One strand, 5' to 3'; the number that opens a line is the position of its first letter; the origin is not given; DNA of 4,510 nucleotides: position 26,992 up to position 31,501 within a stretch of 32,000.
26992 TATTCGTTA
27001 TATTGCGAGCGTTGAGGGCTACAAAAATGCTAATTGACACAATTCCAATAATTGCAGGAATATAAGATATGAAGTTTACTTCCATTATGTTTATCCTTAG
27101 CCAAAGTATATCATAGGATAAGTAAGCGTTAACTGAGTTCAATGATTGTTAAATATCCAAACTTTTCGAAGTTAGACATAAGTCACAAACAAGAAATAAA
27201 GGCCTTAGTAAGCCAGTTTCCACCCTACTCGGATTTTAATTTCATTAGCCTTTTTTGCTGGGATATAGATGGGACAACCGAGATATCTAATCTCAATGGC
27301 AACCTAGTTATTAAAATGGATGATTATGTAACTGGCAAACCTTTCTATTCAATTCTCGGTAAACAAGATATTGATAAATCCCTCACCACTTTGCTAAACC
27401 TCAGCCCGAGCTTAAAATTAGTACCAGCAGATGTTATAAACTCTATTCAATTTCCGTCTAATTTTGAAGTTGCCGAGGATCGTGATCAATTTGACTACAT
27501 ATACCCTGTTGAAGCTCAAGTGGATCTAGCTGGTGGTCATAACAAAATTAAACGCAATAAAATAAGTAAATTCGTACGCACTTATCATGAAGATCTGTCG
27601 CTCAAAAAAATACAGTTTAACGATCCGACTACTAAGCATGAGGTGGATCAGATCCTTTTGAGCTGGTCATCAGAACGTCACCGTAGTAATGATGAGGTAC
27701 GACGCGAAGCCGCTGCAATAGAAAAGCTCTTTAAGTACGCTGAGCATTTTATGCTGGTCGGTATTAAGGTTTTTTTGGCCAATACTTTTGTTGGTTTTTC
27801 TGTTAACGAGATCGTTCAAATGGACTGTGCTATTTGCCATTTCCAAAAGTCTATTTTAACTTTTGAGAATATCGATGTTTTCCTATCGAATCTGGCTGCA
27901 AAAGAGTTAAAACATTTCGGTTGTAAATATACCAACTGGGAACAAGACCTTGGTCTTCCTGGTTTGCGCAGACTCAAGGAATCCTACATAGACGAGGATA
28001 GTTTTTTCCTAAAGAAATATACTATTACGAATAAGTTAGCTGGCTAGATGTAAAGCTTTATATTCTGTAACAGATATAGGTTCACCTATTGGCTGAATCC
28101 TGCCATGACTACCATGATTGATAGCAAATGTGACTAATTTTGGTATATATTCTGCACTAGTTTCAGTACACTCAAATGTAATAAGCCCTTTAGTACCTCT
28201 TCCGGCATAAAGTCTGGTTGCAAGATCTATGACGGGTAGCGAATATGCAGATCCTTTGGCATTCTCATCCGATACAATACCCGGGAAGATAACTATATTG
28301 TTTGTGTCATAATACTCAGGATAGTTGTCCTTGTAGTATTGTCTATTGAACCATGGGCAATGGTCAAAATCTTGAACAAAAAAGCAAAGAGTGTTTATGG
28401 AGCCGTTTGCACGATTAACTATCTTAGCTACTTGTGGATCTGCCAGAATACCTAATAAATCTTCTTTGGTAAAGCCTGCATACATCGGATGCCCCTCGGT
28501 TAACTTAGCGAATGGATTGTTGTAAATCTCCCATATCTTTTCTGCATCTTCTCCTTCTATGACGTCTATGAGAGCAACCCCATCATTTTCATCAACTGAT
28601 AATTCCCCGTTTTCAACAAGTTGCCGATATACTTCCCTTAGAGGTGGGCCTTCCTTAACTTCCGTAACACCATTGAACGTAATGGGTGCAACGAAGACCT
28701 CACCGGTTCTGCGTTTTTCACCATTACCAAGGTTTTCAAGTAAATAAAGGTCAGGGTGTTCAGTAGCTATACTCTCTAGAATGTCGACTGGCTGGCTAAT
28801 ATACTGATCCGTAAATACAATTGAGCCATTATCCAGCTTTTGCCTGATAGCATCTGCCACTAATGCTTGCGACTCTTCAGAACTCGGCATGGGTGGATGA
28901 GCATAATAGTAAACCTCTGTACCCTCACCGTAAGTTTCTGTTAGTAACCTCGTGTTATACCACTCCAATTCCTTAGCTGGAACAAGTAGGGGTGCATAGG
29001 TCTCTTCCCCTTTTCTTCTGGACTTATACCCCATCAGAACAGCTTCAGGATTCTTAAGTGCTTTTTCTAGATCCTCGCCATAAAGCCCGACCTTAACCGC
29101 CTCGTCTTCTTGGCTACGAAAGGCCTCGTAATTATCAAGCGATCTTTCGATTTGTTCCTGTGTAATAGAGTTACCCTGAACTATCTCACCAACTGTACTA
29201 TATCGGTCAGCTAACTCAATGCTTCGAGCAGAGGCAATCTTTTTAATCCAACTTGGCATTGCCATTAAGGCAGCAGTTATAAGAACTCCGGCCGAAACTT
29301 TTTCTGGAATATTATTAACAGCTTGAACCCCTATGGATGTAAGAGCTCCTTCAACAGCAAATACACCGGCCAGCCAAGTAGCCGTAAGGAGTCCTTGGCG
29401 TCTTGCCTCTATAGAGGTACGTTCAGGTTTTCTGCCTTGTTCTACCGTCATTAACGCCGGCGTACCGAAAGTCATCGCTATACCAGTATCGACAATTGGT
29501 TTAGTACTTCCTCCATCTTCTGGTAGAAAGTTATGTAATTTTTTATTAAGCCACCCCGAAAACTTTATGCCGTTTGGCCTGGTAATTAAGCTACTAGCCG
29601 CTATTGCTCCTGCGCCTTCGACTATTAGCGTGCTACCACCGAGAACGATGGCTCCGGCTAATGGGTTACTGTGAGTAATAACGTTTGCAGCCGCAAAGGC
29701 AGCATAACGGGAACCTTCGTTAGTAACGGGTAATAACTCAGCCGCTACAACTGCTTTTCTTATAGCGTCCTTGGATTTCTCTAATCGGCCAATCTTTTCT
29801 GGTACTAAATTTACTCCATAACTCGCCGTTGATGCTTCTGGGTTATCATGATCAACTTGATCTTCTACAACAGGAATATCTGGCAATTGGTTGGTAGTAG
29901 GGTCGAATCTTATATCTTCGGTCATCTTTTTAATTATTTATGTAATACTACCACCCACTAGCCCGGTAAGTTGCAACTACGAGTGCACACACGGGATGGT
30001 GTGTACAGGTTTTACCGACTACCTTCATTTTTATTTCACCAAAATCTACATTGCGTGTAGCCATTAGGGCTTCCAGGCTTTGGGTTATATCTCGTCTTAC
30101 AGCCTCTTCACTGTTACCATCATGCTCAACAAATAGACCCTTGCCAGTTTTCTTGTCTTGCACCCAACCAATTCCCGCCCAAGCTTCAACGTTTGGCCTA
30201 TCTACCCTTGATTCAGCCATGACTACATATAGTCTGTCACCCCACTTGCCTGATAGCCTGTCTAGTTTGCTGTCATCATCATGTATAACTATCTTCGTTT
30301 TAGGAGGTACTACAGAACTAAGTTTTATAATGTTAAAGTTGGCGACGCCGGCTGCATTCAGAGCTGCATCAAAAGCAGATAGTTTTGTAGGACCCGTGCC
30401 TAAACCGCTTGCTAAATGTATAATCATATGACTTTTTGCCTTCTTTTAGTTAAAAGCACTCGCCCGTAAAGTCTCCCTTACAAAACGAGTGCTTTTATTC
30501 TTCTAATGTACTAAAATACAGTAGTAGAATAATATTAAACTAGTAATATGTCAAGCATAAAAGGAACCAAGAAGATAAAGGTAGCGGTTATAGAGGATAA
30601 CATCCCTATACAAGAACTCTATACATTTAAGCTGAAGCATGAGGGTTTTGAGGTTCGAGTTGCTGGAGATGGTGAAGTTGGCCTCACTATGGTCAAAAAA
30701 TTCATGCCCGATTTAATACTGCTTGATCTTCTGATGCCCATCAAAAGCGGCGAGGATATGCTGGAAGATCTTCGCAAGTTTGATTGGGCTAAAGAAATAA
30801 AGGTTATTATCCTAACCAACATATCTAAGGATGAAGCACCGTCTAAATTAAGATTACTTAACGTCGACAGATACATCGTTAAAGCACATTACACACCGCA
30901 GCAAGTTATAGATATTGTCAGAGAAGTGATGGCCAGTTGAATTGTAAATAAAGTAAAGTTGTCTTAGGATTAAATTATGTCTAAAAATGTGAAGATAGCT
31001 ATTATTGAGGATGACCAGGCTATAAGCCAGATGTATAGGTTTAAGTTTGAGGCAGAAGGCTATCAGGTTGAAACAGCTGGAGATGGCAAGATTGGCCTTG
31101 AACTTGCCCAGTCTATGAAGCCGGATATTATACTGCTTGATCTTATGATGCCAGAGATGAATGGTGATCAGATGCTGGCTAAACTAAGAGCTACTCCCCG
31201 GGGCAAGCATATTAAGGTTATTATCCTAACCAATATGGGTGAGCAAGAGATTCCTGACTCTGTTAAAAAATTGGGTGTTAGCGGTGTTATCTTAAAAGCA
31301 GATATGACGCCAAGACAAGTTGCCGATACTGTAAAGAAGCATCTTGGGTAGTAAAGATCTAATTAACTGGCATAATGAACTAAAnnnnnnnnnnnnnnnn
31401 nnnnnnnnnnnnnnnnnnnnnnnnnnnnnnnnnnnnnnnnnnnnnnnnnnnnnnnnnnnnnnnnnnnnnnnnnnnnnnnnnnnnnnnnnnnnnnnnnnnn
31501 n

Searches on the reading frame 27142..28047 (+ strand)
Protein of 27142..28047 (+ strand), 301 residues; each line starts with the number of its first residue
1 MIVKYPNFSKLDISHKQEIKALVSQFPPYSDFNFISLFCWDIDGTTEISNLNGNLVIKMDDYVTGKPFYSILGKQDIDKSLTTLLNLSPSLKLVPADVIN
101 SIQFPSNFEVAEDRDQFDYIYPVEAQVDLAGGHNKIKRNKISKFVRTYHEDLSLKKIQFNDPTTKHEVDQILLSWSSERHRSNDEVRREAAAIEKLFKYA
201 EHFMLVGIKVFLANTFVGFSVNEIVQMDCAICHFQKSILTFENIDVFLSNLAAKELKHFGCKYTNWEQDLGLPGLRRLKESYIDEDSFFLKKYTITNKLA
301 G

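Call 47: search_protein_families(library=pfam, proteins=[window:27142-28047:+], max_evalue=0.001)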
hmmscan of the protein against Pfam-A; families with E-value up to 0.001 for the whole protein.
window:27142-28047:+ (301 aa): 1 family
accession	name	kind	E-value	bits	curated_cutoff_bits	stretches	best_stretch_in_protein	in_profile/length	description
PF09924.15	LPG_synthase_C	-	2.4e-15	56.8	27.5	1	110-282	93-287/298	Phosphatidylglycerol lysyltransferase, C-terminal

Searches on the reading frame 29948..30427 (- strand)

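Call 47: search_protein_families(library=pfam, proteins=[window:29948-30427:-], max_evalue=0.001)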
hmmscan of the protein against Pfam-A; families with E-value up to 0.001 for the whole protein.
window:29948-30427:- (159 aa): 1 family
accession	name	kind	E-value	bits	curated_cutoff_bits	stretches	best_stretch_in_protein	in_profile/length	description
PF01862.21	PvlArgDC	-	8.3e-26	91.2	22.7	1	4-135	6-140/161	Pyruvoyl-dependent arginine decarboxylase (PvlArgDC)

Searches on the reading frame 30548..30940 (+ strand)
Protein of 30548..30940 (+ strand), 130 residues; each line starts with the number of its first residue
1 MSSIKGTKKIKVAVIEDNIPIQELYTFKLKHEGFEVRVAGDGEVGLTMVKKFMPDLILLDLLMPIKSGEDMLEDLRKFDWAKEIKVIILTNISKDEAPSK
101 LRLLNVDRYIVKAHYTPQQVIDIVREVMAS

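Call 47: search_protein_families(library=pfam, proteins=[window:30548-30940:+], max_evalue=0.001)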
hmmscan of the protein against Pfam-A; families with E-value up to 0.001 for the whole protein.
window:30548-30940:+ (130 aa): 1 family
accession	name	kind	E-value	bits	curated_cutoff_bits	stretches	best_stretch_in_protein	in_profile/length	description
PF00072.30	Response_reg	-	5.7e-16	59.1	30.2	1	12-121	1-107/111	Response regulator receiver domain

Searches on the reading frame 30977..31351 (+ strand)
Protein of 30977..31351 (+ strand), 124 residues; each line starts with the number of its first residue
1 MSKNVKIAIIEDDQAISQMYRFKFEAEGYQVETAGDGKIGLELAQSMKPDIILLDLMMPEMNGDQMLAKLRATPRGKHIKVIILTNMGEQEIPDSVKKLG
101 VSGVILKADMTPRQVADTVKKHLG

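Call 47: search_protein_families(library=pfam, proteins=[window:30977-31351:+], max_evalue=0.001)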
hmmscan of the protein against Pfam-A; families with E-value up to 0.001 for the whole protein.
window:30977-31351:+ (124 aa): 1 family
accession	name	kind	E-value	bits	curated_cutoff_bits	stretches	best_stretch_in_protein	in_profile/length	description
PF00072.30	Response_reg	-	5.5e-22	78.5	30.2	1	7-108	1-100/111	Response regulator receiver domain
